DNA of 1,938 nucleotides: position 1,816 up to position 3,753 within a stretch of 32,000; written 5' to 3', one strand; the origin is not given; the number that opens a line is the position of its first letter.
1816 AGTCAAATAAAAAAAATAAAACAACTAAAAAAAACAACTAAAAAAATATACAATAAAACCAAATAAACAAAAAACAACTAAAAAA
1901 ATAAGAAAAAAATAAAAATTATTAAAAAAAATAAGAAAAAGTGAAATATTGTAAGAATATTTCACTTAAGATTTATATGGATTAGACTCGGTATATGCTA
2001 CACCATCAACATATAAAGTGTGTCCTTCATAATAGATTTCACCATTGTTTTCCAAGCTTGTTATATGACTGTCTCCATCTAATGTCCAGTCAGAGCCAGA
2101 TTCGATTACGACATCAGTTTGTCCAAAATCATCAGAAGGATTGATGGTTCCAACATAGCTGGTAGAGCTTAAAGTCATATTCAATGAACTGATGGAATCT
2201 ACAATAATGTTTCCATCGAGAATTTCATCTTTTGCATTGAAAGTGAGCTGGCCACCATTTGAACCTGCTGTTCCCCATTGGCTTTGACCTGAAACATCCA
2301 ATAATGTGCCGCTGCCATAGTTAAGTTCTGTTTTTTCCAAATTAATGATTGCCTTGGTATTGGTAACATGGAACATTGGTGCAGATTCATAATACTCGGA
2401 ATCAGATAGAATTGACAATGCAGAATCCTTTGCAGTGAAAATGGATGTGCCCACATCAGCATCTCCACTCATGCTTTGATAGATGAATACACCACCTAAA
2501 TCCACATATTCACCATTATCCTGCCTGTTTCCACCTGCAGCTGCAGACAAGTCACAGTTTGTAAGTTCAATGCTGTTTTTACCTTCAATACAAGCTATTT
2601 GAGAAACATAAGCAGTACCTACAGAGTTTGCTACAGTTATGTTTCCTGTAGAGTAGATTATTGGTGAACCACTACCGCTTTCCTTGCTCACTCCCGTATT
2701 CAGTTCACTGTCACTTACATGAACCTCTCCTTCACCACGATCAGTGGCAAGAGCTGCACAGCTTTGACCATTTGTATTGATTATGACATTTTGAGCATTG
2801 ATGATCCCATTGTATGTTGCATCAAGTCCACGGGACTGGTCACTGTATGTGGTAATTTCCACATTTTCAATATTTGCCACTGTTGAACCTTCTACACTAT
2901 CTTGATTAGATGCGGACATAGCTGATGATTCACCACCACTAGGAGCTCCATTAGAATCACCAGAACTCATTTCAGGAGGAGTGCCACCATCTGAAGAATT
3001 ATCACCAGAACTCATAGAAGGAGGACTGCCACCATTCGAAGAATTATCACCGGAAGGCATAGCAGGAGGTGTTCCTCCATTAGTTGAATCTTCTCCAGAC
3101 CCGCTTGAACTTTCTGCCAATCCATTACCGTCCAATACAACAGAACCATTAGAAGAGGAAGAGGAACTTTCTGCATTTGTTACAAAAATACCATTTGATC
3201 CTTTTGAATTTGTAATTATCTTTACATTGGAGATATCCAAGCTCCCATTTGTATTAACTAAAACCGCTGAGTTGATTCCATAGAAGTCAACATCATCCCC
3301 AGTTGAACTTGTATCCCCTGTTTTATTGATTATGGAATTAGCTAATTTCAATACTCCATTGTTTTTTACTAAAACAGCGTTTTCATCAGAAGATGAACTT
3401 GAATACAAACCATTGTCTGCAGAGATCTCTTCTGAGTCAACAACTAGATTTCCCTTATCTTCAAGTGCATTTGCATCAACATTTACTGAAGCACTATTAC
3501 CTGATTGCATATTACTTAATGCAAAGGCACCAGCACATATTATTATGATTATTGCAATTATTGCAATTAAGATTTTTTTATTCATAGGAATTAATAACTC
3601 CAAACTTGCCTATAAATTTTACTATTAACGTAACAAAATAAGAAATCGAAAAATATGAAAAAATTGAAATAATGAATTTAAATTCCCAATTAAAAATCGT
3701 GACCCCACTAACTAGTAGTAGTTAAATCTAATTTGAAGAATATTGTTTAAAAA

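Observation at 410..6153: A 5.9-kb three-gene cassette (tannase, beta-helix protein, Rpn-like nuclease/transposase) splits the biotin genes bioB-bioD from bioA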

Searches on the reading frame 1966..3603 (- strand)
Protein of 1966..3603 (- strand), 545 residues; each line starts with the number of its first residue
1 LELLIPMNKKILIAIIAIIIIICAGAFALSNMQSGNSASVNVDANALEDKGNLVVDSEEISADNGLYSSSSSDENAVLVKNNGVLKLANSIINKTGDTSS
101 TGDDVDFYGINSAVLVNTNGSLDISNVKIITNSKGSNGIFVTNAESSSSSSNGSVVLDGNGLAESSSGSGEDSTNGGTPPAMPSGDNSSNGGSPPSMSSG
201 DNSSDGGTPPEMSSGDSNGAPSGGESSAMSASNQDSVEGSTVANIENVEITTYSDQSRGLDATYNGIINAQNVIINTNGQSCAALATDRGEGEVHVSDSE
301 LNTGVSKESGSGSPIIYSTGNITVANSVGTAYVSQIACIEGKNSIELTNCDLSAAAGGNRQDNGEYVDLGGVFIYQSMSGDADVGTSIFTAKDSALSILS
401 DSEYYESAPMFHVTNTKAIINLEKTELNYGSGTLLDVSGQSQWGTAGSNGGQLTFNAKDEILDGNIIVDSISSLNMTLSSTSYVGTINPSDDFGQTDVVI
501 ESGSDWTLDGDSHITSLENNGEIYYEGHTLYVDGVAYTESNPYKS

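Call 4: search_protein_families(library=pfam, proteins=[window:1966-3603:-], max_evalue=0.01)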
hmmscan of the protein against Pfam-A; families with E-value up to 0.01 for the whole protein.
window:1966-3603:- (545 aa): 0 families

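Call 5: search_protein_families(library=ncbifam, proteins=[window:1966-3603:-], max_evalue=0.01)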
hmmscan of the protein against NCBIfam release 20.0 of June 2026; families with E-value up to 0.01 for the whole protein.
window:1966-3603:- (545 aa): 0 families

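Call 33: find_homologous_proteins(query=window:1966-3588:-, max_evalue=0.001)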
Query window:1966-3588:- (540 aa): 6046 proteins with E <= 0.001 among 8000 candidates; the best 120 are listed.
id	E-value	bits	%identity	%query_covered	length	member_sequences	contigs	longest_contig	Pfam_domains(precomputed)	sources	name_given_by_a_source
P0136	0.0e+0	1121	100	100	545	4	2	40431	-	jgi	-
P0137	7.6e-288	973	88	99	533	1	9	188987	-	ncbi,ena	-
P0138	8.9e-284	960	88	99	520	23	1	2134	-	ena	-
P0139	9.1e-284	960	88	100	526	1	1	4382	-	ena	-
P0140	1.4e-283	959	88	100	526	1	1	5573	-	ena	-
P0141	4.7e-283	958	86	100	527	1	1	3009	-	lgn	-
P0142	7.3e-283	957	88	99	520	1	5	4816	-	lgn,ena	-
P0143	9.4e-283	957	88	99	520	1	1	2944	-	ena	-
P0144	2.0e-282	956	88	99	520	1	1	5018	-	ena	-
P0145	2.1e-282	955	88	99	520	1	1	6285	-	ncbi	-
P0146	2.2e-282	955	88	99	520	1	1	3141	-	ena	-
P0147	2.5e-282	955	87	100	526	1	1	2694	-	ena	-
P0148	2.7e-282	955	88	100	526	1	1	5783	-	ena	-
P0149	2.9e-282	955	88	100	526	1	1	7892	-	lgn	-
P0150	3.3e-282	955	87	99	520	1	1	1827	-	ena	-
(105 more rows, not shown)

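Call 35: find_encoding_contigs(protein=P0136, flank=10000, max_places=4)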
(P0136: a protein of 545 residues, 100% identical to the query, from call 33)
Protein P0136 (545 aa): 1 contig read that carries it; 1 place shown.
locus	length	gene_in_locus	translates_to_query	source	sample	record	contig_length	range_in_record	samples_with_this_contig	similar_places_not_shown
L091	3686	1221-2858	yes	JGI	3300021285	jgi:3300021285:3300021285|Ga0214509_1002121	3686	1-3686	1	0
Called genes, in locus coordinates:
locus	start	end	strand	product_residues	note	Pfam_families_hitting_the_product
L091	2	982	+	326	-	?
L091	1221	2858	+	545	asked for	-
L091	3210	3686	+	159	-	?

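Call 36: find_encoding_contigs(protein=P0137, flank=8000, max_places=4)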
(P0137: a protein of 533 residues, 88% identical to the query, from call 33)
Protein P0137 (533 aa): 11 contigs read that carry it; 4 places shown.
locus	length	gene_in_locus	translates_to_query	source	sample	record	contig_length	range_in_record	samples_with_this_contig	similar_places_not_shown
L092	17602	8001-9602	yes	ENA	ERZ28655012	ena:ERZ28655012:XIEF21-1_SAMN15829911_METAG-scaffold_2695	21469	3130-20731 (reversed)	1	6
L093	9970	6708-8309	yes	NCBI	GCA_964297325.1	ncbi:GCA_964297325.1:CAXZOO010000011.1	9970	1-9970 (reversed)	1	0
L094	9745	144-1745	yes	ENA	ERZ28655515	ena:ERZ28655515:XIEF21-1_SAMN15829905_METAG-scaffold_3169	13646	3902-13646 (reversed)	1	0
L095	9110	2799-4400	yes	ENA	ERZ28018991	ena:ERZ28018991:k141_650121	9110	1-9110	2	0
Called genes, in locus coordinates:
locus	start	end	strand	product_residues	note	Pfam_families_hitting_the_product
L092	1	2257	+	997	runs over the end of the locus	?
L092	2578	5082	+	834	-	PF00270:DEAD, PF04851:ResIII, PF21210:RNA_helicase_helical, PF00271:Helicase_C, PF00633:HHH (faint), PF02732:ERCC4, PF12826:HHH_2, PF14520:HHH_5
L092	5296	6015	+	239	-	PF01209:Ubie_methyltran (weak), PF08704:GCD14, PF01135:PCMT (weak), PF13847:Methyltransf_31, PF13649:Methyltransf_25 (weak)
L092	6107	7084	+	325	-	PF04055:Radical_SAM, PF06968:BATS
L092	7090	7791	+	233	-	PF01656:CbiA, PF07755:DUF1611 (faint), PF13500:AAA_26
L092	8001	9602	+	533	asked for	-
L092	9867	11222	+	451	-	PF00202:Aminotran_3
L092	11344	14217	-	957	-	PF00133:tRNA-synt_1, PF01406:tRNA-synt_1e (faint), PF09334:tRNA-synt_1g, PF13603:tRNA-synt_1_2, PF09334:tRNA-synt_1g, PF08264:Anticodon_1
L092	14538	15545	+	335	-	PF00448:SRP54 (faint), PF01656:CbiA, PF02374:ArsA_ATPase, PF10609:ParA (faint), PF13614:AAA_31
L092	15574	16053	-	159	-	PF09888:DUF2115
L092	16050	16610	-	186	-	PF03352:Adenine_glyco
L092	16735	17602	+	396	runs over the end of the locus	PF27218:MJ0043_C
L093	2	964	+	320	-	?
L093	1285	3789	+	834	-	PF00270:DEAD, PF04851:ResIII, PF21210:RNA_helicase_helical, PF00271:Helicase_C, PF00633:HHH (faint), PF02732:ERCC4, PF12826:HHH_2, PF14520:HHH_5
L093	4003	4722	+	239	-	PF01209:Ubie_methyltran (weak), PF08704:GCD14, PF01135:PCMT (weak), PF13847:Methyltransf_31, PF13649:Methyltransf_25 (weak)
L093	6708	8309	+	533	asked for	-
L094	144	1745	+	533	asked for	-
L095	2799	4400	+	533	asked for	-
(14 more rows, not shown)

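Call 50: search_solved_structures(query=window:1966-3588:-, max_evalue=1)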
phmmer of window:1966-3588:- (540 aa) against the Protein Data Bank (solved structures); distinct sequences matched with E-value up to 1: 1.
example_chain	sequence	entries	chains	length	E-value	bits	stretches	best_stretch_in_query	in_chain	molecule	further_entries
6ql4_A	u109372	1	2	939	0.16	14.1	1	150-212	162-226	Putative mitochondrial dynamin protein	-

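Call 52: search_protein_families(library=pfam, proteins=[window:1966-3588:-], max_evalue=10)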
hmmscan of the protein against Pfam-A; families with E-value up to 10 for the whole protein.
window:1966-3588:- (540 aa): 1 family
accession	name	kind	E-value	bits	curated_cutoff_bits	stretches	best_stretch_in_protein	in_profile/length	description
PF18200.7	Big_11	-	3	8.3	25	1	87-144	23-79/87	Bacterial Ig-like domain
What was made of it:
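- Checked: It has no Pfam match (calls 4, 52).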

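Call 53: search_dna_similar(query=window:1966-3588:-, collection=plasmids, mode=protein, max_evalue=0.001, max_rows=15)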
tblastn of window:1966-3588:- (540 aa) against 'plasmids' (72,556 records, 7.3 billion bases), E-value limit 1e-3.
Records with a match: 1; places in all: 1; records where one place covers at least 80% of the query: 0.
Best place of each record, by identity: <60% 1.
By first word of the organism name: Selenomonas 1.
By predicted mobility (MOB-suite, as given by PLSDB): non-mobilizable 1.
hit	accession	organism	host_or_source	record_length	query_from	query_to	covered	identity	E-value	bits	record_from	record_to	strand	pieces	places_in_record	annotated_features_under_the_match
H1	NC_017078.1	Selenomonas ruminantium subsp. lactilytica TAM6421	-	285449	241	538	55%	39.6%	1e-50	194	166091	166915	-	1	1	hypothetical protein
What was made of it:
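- A homologue of the beta-helix protein at 40% identity lies on a Selenomonas plasmid (call 53).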

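Call 55: search_protein_families(library=padloc, proteins=[window:1966-3588:-], max_evalue=1)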
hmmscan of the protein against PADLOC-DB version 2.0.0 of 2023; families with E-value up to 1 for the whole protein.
window:1966-3588:- (540 aa): 0 families

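Call 99: predict_structure(alignment_id=A9)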
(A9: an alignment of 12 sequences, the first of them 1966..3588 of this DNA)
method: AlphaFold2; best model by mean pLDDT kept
length: 540 residues; sequences in the alignment: 12
mean_pLDDT: 65.8   pTM: 0.70
mean pLDDT of the five models: 65.8, 65.6, 63.7, 49.6, 49.0
residues with pLDDT >= 90: 86; 70-90: 226; 50-70: 65; < 50: 163
segments of 3 or more residues with pLDDT < 50: 18-44, 94-102, 141-233, 301-303, 354-360, 373-378, 435-444, 486-489
pLDDT, mean of each block of 10 residues (from residue 1): 67 60 28 26 56 82 74 84 86 45 66 88 85 80 27 23 24 24 28 27 25 24 26 73 89 85 96 77 81 89 61 90 84 83 93 49 71 50 94 67 76 91 82 54 64 88 77 84 58 76 77 77 83 80
secondary structure, 60 per line:
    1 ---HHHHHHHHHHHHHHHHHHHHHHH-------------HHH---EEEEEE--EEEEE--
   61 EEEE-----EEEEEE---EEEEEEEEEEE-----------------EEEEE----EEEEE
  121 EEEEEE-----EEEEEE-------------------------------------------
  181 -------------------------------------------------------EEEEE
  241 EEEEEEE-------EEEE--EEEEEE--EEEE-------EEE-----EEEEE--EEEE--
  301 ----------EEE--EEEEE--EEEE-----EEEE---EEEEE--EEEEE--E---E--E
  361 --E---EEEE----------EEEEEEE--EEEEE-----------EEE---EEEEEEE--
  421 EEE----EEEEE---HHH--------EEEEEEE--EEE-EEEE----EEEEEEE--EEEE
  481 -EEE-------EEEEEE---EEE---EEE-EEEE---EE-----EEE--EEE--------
elements in order: H4-26 E46-51 E54-58 E61-64 E70-75 E79-89 E107-111 E116-126 E132-137 E236-247 E255-258 E261-266 E269-272 E280-282 E288-292 E295-298 E311-313 E316-320 E323-326 E332-335 E339-343 E346-350 E367-370 E381-387 E390-394 E406-408 E412-418 E421-423 E428-432 E447-453 E456-458 E460-463 E468-474 E477-480 E482-484 E492-497 E501-503 E507-509 E511-514 E525-527 E530-532
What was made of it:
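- On Right-handed parallel beta-helix proteins: AF2 pTM 0.70, with ordered parts at pLDDT 75-95 and all-beta (call 99).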

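Call 102: fold_search(model_id=the predicted structure, library=pdb)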
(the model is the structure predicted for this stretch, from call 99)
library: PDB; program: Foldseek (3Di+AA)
matches with E <= 10: 285; with E <= 0.001: 0
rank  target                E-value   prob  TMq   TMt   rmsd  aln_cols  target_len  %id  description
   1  1dab                  1.5e-03  0.91  0.23  0.23  15.0       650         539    8  The Structure of Bordetella Pertussis Virulence Factor P.69 Pertactin (released 1999-12-15)
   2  2iou_G                2.2e-03  0.87  0.21  0.22  15.5       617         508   10  Major Tropism Determinant P1 (Mtd-P1) Variant Complexed with Bordetella brochiseptica Virulence Factor Pertactin extra (released 2007-10-23)
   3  7koh_C                3.4e-03  0.30  0.14  0.14  18.9       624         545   11  Crystal structure of antigen 43 from Escherichia coli EDL933 (released 2022-03-09)
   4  7ko9                  1.0e-02  0.15  0.11  0.11  19.2       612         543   10  Crystal structure of antigen 43 from uropathogenic Escherichia coli UTI89 (released 2022-03-09)
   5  5gkd_A                1.0e-02  0.15  0.13  0.10  22.0       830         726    7  Structure of PL6 family alginate lyase AlyGC (released 2017-02-08)
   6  7koh_D                1.1e-02  0.16  0.12  0.12  18.4       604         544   11  Crystal structure of antigen 43 from Escherichia coli EDL933 (released 2022-03-09)
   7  4kh3                  1.9e-02  0.13  0.13  0.14  19.6       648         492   11  Structure of a bacterial self-associating protein (released 2014-01-15)
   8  7akv_G                2.4e-02  0.97  0.30  0.37  12.6       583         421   10  The cryo-EM structure of the Vag8-C1 inhibitor complex (released 2021-06-16)
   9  5gkq_A                2.5e-02  0.15  0.14  0.11  23.3       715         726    8  Structure of PL6 family alginate lyase AlyGC mutant-R241A (released 2017-02-08)
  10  7koh_B                2.9e-02  0.14  0.12  0.12  19.7       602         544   12  Crystal structure of antigen 43 from Escherichia coli EDL933 (released 2022-03-09)
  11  7xzc_A                3.2e-02  0.94  0.31  0.36   8.8       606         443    8  Mutant (R240A) of the N-terminal domain of fucoidan lyase FdlA (released 2022-09-28)
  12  7xzd_A                3.4e-02  0.72  0.28  0.32  11.1       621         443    9  Mutant (F179A) of the N-terminal domain of fucoidan lyase FdlA (released 2022-09-28)
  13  6eu4_A                3.9e-02  0.47  0.21  0.20  13.3       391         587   12  Structure of Acinetobacter phage vb_AbaP_AS12 gp42 tailspike (released 2018-11-07)
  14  8ikw_B                4.5e-02  0.91  0.30  0.43  10.9       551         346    9  A complex structure of PGIP-PG (released 2024-02-07)
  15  7xz9_A                5.4e-02  0.69  0.27  0.31  11.4       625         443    9  Mutant (E236A) of the N-terminal domain of fucoidan lyase FdlA (released 2022-09-28)
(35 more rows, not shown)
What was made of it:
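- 1966..3585 (-): Beta-helix surface protein, 539 aa. It has an N-terminal TM helix or signal, a disordered Ser/Gly/Pro repeat linker (45-bp x2.8 repeat at 2956-3080), and all-beta repeats. All top PDB fold hits are right-handed parallel beta-helices, with pertactin best at E = 1.5e-3 (calls 99, 102).
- On Right-handed parallel beta-helix proteins: The top 50 PDB hits are all beta-helix proteins, with a best E of 1.5e-3 (call 102).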

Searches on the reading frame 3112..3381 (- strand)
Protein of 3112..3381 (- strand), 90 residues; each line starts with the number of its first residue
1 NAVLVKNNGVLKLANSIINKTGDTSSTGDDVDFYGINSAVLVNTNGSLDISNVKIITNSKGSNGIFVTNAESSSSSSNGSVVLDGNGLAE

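Call 52: search_protein_families(library=pfam, proteins=[window:3112-3381:-], max_evalue=10)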
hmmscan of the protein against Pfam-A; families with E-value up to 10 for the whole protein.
seq(90 aa): 1 family
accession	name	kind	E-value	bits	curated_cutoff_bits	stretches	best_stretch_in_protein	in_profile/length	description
PF18200.7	Big_11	-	0.0022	18.3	25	1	18-75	23-79/87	Bacterial Ig-like domain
